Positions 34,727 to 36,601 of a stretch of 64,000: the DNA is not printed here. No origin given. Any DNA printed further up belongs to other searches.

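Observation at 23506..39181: AT-richer ~15.7 kb accessory island encoding an unassigned catabolic pathway with a NitT/TauT-type importer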

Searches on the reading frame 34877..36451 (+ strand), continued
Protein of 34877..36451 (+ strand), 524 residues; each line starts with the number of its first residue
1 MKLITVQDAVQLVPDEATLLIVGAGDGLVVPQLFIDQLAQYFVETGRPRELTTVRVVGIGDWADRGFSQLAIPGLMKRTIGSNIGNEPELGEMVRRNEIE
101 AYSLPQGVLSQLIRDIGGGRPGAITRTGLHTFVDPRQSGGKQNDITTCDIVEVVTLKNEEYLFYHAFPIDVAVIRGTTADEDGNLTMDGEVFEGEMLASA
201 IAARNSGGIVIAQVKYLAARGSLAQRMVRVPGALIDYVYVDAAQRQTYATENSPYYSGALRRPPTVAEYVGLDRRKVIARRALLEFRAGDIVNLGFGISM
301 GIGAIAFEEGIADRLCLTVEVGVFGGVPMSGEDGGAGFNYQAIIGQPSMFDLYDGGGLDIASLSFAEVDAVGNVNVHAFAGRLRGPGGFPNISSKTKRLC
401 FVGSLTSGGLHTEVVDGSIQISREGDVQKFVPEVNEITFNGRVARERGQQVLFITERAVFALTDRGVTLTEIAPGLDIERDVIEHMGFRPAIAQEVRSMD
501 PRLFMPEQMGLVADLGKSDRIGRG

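Call 60: get_annotated_region(hit=H13, flank=9000)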
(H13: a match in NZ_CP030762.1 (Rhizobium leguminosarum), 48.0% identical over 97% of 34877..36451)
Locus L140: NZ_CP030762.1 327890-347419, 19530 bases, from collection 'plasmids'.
description: Rhizobium leguminosarum strain ATCC 14479 plasmid unnamed2, complete sequence
organism: Rhizobium leguminosarum (NCBI taxid 384)
taxonomy: Bacteria; Pseudomonadota; Alphaproteobacteria; Hyphomicrobiales; Rhizobiaceae; Rhizobium; Rhizobium leguminosarum
host: -; source: Genomic DNA from Bacterial pure culture; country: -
typing (MOB-suite, as given by PLSDB): conjugative; replicon rep_cluster_287; relaxase MOBP; mating-pair formation MPF_T
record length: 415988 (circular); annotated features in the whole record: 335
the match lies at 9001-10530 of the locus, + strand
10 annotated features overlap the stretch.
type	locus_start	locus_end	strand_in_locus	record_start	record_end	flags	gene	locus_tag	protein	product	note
CDS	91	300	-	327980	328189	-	-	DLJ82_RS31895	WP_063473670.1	hypothetical protein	-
CDS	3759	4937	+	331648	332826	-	-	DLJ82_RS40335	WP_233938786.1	hypothetical protein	-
CDS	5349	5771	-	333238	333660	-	-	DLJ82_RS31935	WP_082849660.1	peptidoglycan-binding domain-containing protein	-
CDS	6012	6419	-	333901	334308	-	-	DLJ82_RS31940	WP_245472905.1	iron-containing alcohol dehydrogenase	-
CDS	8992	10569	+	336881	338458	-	-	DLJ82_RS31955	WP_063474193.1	CoA-transferase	-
CDS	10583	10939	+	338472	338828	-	-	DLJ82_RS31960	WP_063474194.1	hypothetical protein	-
CDS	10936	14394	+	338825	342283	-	-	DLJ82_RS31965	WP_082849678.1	alpha/beta fold hydrolase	-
CDS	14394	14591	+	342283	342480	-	-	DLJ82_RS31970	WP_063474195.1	SRPBCC family protein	-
CDS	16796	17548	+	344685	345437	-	-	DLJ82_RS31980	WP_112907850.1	IS6-like element ISRle6 family transposase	GO:0006313 - DNA transposition [Evidence IEA]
CDS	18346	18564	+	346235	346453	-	-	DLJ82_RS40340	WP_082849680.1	hypothetical protein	-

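Call 61: get_annotated_region(hit=H8, flank=9000)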
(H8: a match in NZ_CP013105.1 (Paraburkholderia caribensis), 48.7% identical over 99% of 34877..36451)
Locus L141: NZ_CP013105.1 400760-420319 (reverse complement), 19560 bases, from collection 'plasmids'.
description: Paraburkholderia caribensis strain MWAP64 plasmid 2, complete sequence
organism: Paraburkholderia caribensis (NCBI taxid 75105)
taxonomy: Bacteria; Pseudomonadota; Betaproteobacteria; Burkholderiales; Burkholderiaceae; Paraburkholderia; Paraburkholderia caribensis
host: -; source: -; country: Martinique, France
typing (MOB-suite, as given by PLSDB): non-mobilizable
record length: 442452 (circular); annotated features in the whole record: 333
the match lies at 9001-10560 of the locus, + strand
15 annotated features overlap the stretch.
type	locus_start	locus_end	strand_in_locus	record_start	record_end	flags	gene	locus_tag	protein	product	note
CDS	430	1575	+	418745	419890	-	-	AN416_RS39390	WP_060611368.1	helix-turn-helix domain-containing protein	-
CDS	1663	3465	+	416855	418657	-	-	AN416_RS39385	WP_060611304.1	NAD(P)/FAD-dependent oxidoreductase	-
CDS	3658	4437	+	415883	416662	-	-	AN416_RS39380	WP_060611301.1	acetoin reductase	GO:0045150 - acetoin catabolic process [Evidence IEA]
CDS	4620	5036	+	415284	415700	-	-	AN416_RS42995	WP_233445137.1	hypothetical protein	-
CDS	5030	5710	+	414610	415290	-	-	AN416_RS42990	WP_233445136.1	hypothetical protein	-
CDS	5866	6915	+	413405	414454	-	-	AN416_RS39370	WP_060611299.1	2,3-butanediol dehydrogenase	-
CDS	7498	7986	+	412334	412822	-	-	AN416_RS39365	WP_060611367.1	MaoC/PaaZ C-terminal domain-containing protein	-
CDS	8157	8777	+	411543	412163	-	-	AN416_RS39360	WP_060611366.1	TetR/AcrR family transcriptional regulator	GO:0006355 - regulation of DNA-templated transcription [Evidence IEA]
CDS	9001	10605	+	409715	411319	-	-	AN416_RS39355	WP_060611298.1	CoA-transferase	-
CDS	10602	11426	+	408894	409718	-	-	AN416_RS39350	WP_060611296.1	ThiF family adenylyltransferase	-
CDS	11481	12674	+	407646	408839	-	-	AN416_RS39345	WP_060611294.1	dihydrodipicolinate synthase family protein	-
CDS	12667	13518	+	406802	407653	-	-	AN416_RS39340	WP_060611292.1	sugar phosphate isomerase/epimerase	-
CDS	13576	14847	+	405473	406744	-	-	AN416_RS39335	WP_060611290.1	MFS transporter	GO:0055085 - transmembrane transport [Evidence IEA]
CDS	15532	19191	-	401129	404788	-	-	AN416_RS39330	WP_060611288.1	CheR family methyltransferase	-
CDS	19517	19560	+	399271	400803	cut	-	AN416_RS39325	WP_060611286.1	PAS domain-containing sensor histidine kinase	-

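Call 62: get_annotated_region(hit=H6, flank=9000)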
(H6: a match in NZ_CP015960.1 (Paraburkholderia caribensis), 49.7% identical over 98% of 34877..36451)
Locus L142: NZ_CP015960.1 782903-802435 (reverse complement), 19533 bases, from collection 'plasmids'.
description: Paraburkholderia caribensis strain 852011 plasmid unnamed, complete sequence
organism: Paraburkholderia caribensis (NCBI taxid 75105)
taxonomy: Bacteria; Pseudomonadota; Betaproteobacteria; Burkholderiales; Burkholderiaceae; Paraburkholderia; Paraburkholderia caribensis
host: -; source: Mimosa,single cell; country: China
typing (MOB-suite, as given by PLSDB): non-mobilizable
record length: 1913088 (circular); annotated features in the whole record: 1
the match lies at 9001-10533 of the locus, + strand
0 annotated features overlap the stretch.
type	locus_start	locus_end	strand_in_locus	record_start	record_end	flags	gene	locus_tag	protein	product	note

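Call 70: search_protein_families(library=ncbifam, proteins=[L088:8335-9249:+, L088:14192-14992:+, L088:15015-15803:+, L088:4634-6091:+, L088:2528-4141:+, L088:4256-4621:+, L088:9249-10004:+, L138:7308-8048:+, L138:8080-8931:+, L141:10602-11426:+], max_evalue=1e-8)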
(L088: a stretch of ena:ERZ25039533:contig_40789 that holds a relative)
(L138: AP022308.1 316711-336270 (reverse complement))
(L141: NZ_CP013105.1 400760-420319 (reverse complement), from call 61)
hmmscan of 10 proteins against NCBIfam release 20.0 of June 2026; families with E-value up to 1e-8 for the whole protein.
L088:8335-9249:+ (304 aa): 7 families
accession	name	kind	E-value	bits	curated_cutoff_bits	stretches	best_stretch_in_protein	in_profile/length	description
TIGR00674.1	dapA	equivalog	4.2e-32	111.1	206.15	1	8-298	2-283/286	4-hydroxy-tetrahydrodipicolinate synthase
NF002958.0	PRK03620.1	subfamily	1.3e-21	76.8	278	1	7-177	13-176/307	5-dehydro-4-deoxyglucarate dehydratase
TIGR03249.1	KdgD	equivalog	1.6e-17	63.6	373.95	1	6-170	10-168/299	5-dehydro-4-deoxyglucarate dehydratase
TIGR02313.1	HpaI-NOT-DapA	exception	5.1e-16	58.3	396.7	1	5-295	1-283/294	2,4-dihydroxyhept-2-ene-1,7-dioic acid aldolase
TIGR00683.1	nanA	equivalog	7.3e-14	51.8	382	1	5-287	1-274/293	N-acetylneuraminate lyase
NF003164.0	PRK04147.1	equivalog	1.8e-13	50.4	281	1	4-291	3-280/294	N-acetylneuraminate lyase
NF040954.1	Arch_KDGaldase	equivalog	2.9e-09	36.7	390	1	8-251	3-234/288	bifunctional 2-dehydro-3-deoxy-phosphogluconate/2-dehydro-3-deoxy-6-phosphogalactonate aldolase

L088:14192-14992:+ (266 aa): 6 families
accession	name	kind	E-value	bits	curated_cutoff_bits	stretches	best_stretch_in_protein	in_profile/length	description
NF053535.1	DhyDRhmHlse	equivalog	6.5e-40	137.2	500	1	50-261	48-274/284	2,4-didehydro-3-deoxy-L-rhamnonate hydrolase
TIGR02303.1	HpaG-C-term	equivalog_domain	8.4e-34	117.1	276.4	1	70-265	40-242/245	4-hydroxyphenylacetate degradation bifunctional isomerase/decarboxylase, C-terminal subunit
NF011750.0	PRK15203.1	equivalog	4.5e-21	75.1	811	1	52-265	206-422/429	4-hydroxyphenylacetate degradation bifunctional isomerase/decarboxylase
NF009399.0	PRK12764.1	equivalog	1.2e-20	74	444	1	69-256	18-210/501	fumarylacetoacetate hydrolase family protein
TIGR02305.1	HpaG-N-term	equivalog_domain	8.2e-15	54.9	228.65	1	88-265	25-205/205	4-hydroxyphenylacetate degradation bifunctional isomerase/decarboxylase, N-terminal subunit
NF007967.0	PRK10691.1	equivalog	4.8e-14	52.2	201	1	138-257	92-211/219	fumarylacetoacetate hydrolase family protein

L088:15015-15803:+ (262 aa): 3 families
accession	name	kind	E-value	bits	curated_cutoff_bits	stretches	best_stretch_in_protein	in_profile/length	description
TIGR04448.1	creatininase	equivalog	7.4e-37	127.3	235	1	10-245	1-238/246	creatininase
NF041098.2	diketo_inos_hlase_IolN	equivalog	3.3e-28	98.7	245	1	3-188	4-192/307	3-dehydro-scyllo-inosose hydrolase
TIGR03964.1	mycofact_creat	equivalog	6.2e-28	97.9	172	1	21-252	11-220/228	mycofactocin biosynthesis peptidyl-dipeptidase MftE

L088:4634-6091:+ (485 aa): 42 families (the best 25 are shown)
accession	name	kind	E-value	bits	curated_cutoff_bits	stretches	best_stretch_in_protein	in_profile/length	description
NF006916.0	PRK09407.1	equivalog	1.8e-112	376.7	521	1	9-475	20-491/526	succinic semialdehyde dehydrogenase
TIGR01804.1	BADH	equivalog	1.6e-106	356.6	668.6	1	22-468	12-463/467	betaine-aldehyde dehydrogenase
NF010000.0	PRK13473.1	subfamily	1.5e-105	353.6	615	1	17-460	11-457/475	aminobutyraldehyde dehydrogenase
TIGR01780.1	SSADH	subfamily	1.8e-103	346.8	646.35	1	28-468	2-444/448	succinate-semialdehyde dehydrogenase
NF009725.0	PRK13252.1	equivalog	9.9e-103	344.2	593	1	20-477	19-480/488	betaine-aldehyde dehydrogenase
TIGR02299.1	HpaE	equivalog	9.1e-101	337.8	638.35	1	22-479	15-479/488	5-carboxymethyl-2-hydroxymuconate semialdehyde dehydrogenase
NF042993.1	AlphKGSA_gudD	equivalog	7.2e-98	328.4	770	1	22-476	18-480/481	alpha-ketoglutaric semialdehyde dehydrogenase GucD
NF045736.1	PaDhStyDRhodo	equivalog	8e-94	314.9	800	1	17-474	11-475/479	phenylacetaldehyde dehydrogenase StyD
NF040648.1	lactal_redase_Meth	equivalog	2.2e-93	313.8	650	1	23-456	11-443/463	lactaldehyde dehydrogenase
NF045735.1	PaDhStyDPseudo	equivalog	1.9e-91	307.1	850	1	20-475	15-480/483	phenylacetaldehyde dehydrogenase StyD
NF052305.1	DioxValDhHalo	equivalog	9.5e-91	305.1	750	1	19-470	16-475/483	2,5-dioxovalerate dehydrogenase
TIGR04284.1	aldehy_Rv0768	hypoth_equivalog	1.4e-87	294.7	775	1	25-474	17-476/480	aldehyde dehydrogenase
NF007497.0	PRK10090.1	equivalog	2.1e-87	293.9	500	1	25-439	24-442/480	aldehyde dehydrogenase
NF006915.0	PRK09406.1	equivalog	2.7e-86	290.3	730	1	27-459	5-440/457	NADP-dependent succinic semialdehyde dehydrogenase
NF008415.0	PRK11241.1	equivalog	8.6e-86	288.5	828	1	19-457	22-462/482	NADP-dependent succinate-semialdehyde dehydrogenase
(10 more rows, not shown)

L088:2528-4141:+ (537 aa): 7 families
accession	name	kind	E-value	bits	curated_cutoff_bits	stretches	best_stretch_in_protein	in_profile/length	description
NF058674.1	CholsOxChoxAB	equivalog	1.7e-22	79.6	850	1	466-524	472-530/535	cholesterol oxidase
TIGR03970.1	mycofact_MftG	equivalog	4.6e-18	65.4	387.45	1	6-287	1-264/487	mycofactocin dehydrogenase MftG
TIGR02462.1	pyranose_ox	equivalog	2.3e-16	59.8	544.9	1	393-528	408-545/548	pyranose oxidase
TIGR04542.1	GMC_mycofac_2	equivalog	2e-15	56.8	400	0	435-525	342-424/425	mycofactocin system GMC family oxidoreductase MftG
NF038210.1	GMC_mycofac_3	equivalog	6.6e-14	51.6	300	0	8-51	1-42/418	mycofactocin system GMC family oxidoreductase MftG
NF002550.0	PRK02106.1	subfamily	9.2e-14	50.9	605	0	464-529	470-536/563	choline dehydrogenase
TIGR01810.1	betA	equivalog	1.4e-11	43.8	732.1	0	464-525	463-525/532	choline dehydrogenase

L088:4256-4621:+ (121 aa): 0 families

L088:9249-10004:+ (251 aa): 220 families (the best 25 are shown)
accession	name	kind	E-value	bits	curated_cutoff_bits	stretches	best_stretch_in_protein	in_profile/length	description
TIGR01830.1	3oxo_ACP_reduc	equivalog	1.2e-68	231.4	297.75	1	10-247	1-237/239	3-oxoacyl-[acyl-carrier-protein] reductase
NF009466.0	PRK12826.1-2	subfamily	1.6e-67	227.6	222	1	8-249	4-245/248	3-oxoacyl-ACP reductase FabG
NF004197.0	PRK05653.1-1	equivalog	1.3e-64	218.3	332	1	4-250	4-248/249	3-oxoacyl-ACP reductase FabG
NF004791.0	PRK06138.1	equivalog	1.8e-62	210.9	312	1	5-248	3-249/252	SDR family oxidoreductase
NF005559.1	PRK07231.1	subfamily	1.8e-60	204.5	215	1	5-248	2-247/249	glucose 1-dehydrogenase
NF004198.0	PRK05653.1-3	equivalog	2.7e-60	203.9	296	1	5-248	5-246/248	3-oxoacyl-ACP reductase FabG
NF005469.0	PRK07063.1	equivalog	1.1e-58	198.8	306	1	3-239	3-245/260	SDR family oxidoreductase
TIGR01829.1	AcAcCoA_reduct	subfamily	1.3e-58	198.5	302.1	1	8-249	1-241/242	acetoacetyl-CoA reductase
NF009464.0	PRK12824.1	subfamily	2.3e-57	194.5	269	1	8-250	3-244/245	3-oxoacyl-ACP reductase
NF047420.2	EF_P_mod_YmfI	equivalog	2.8e-57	194.2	238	1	10-247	2-234/236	elongation factor P 5-aminopentanone reductase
NF005309.0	PRK06841.1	subfamily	5.8e-56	189.8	286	1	5-247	13-251/255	GolD/DthD family dehydrogenase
NF004199.0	PRK05653.1-4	equivalog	4.9e-55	186.8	301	1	5-250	3-247/247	3-oxoacyl-ACP reductase FabG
NF052558.1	MBtsdlDhBudC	equivalog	5.6e-55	186.6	270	1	6-247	2-240/250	meso-2,3-butanediol dehydrogenase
NF004200.0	PRK05653.1-5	equivalog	6.7e-55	186.3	273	1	8-247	3-240/242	3-oxoacyl-ACP reductase FabG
NF005681.0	PRK07478.1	subfamily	7.2e-55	186.1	267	1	5-247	4-248/254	SDR family oxidoreductase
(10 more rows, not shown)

L138:7308-8048:+ (246 aa): 0 families

L138:8080-8931:+ (283 aa): 6 families
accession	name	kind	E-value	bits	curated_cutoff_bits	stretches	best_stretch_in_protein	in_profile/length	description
NF053535.1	DhyDRhmHlse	equivalog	1.8e-118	395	500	1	1-281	1-282/284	2,4-didehydro-3-deoxy-L-rhamnonate hydrolase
TIGR02303.1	HpaG-C-term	equivalog_domain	2.6e-48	164.6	276.4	1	69-277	41-242/245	4-hydroxyphenylacetate degradation bifunctional isomerase/decarboxylase, C-terminal subunit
NF011750.0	PRK15203.1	equivalog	1.1e-37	129.9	811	1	71-276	223-421/429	4-hydroxyphenylacetate degradation bifunctional isomerase/decarboxylase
NF009399.0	PRK12764.1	equivalog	2.7e-32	112.5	444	1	69-269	20-211/501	fumarylacetoacetate hydrolase family protein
TIGR02305.1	HpaG-N-term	equivalog_domain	2.9e-31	108.6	228.65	1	91-273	29-201/205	4-hydroxyphenylacetate degradation bifunctional isomerase/decarboxylase, N-terminal subunit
NF007967.0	PRK10691.1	equivalog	1.4e-29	103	201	1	75-269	21-211/219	fumarylacetoacetate hydrolase family protein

L141:10602-11426:+ (274 aa): 17 families
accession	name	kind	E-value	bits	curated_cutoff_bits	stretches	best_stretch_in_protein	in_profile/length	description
NF001319.0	PRK00258.3-3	equivalog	1e-53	182.2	252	1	13-258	4-246/279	shikimate dehydrogenase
TIGR00507.1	aroE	equivalog_domain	4.2e-46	157.3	200.2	1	17-260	2-243/270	shikimate dehydrogenase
NF001312.0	PRK00258.1-4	equivalog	1.1e-43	149.6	295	1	16-260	10-255/285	shikimate dehydrogenase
NF009201.0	PRK12549.1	subfamily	1.4e-42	145.8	235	1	19-268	11-266/286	shikimate dehydrogenase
NF009200.0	PRK12548.1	subfamily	1.5e-42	145.9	432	1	11-268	5-273/289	shikimate dehydrogenase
NF001314.0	PRK00258.2-2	equivalog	2.1e-38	132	248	1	11-266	3-267/290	shikimate dehydrogenase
NF001322.0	PRK00258.3-6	equivalog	7.9e-38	130.3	285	1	16-266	6-247/272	shikimate dehydrogenase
NF001310.0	PRK00258.1-2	equivalog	8e-38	130.2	221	1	16-260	3-250/279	shikimate dehydrogenase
NF001315.0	PRK00258.2-4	equivalog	5.1e-34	117.7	413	1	11-263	3-260/284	shikimate dehydrogenase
NF001313.0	PRK00258.2-1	equivalog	2e-33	116.2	431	1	12-260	6-264/290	shikimate dehydrogenase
NF001316.0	PRK00258.2-5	equivalog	4.1e-30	104.9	247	1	16-260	2-235/263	shikimate dehydrogenase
NF001311.0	PRK00258.1-3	equivalog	3e-27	95.5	235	1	17-260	7-247/279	shikimate dehydrogenase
NF009390.0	PRK12749.1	equivalog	1.3e-26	93.7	349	1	20-260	12-262/288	quinate/shikimate dehydrogenase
NF010631.0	PRK14027.1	equivalog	6.2e-25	88.1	515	1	55-260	49-258/283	quinate/shikimate dehydrogenase (NAD+)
NF006802.0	PRK09310.1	equivalog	2e-23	83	598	1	11-266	211-449/477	bifunctional 3-dehydroquinate dehydratase/shikimate dehydrogenase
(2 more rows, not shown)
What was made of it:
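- Closest known: myo-Inositol catabolism. Same: Related module-B clusters carry a creatininase-family gene resembling the ring-opening hydrolase IolN (call 70).
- Closest known: Alicyclic acyl-CoA beta-oxidation. Same: The module-B SDR of L088 scores 184 bits on BadH (call 70).
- FAHs of related clusters resemble 2,4-didehydro-3-deoxy-L-rhamnonate hydrolase (395 bits against a cut-off of 500, call 70).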
